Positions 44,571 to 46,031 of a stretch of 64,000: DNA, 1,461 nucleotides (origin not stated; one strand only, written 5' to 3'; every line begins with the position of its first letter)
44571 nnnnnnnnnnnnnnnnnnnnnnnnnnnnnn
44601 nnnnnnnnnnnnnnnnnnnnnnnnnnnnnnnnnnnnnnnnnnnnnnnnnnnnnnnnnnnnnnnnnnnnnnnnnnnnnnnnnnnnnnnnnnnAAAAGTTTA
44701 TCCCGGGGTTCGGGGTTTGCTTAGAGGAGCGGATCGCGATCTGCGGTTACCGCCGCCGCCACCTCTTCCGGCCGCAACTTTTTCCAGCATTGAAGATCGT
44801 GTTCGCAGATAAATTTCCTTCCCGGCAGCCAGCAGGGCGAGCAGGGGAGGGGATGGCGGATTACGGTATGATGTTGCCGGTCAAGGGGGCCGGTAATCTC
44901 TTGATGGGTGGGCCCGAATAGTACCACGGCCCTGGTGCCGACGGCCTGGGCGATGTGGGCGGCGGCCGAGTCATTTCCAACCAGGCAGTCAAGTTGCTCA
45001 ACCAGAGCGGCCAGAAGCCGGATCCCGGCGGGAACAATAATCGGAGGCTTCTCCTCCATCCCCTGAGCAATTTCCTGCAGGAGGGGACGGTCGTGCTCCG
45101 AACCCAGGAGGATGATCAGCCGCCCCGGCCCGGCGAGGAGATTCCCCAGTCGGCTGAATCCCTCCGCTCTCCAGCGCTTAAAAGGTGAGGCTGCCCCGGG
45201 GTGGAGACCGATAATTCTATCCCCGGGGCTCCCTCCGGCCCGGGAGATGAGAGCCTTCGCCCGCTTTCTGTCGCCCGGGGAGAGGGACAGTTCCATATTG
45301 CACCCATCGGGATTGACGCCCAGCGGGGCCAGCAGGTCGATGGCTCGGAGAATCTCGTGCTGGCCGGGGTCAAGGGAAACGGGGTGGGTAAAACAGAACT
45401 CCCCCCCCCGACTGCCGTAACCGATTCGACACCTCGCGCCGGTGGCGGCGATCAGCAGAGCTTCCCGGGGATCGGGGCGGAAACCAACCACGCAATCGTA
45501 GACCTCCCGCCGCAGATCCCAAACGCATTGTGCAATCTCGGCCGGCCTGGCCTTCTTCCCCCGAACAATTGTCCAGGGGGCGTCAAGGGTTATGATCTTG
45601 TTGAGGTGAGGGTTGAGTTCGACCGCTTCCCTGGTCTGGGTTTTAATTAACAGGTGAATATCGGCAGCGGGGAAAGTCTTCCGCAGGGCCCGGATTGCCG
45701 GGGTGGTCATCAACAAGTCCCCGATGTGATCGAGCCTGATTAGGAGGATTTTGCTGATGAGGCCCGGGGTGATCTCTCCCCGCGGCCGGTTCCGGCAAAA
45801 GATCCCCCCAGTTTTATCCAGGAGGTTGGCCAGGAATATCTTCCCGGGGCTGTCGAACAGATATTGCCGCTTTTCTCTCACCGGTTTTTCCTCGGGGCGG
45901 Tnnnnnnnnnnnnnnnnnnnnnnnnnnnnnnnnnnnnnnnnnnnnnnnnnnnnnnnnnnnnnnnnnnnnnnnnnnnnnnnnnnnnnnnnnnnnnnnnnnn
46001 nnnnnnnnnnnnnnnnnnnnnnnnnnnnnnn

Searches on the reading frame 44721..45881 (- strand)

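Call 8: search_protein_families(library=pfam, proteins=[window:44721-45881:-], max_evalue=0.001)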
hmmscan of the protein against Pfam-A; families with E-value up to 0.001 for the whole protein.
window:44721-45881:- (386 aa): 1 family
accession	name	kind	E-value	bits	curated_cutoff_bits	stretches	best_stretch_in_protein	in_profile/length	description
PF01075.23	Glyco_transf_9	-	9.3e-30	104.2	22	1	122-350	7-236/247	Glycosyltransferase family 9 (heptosyltransferase)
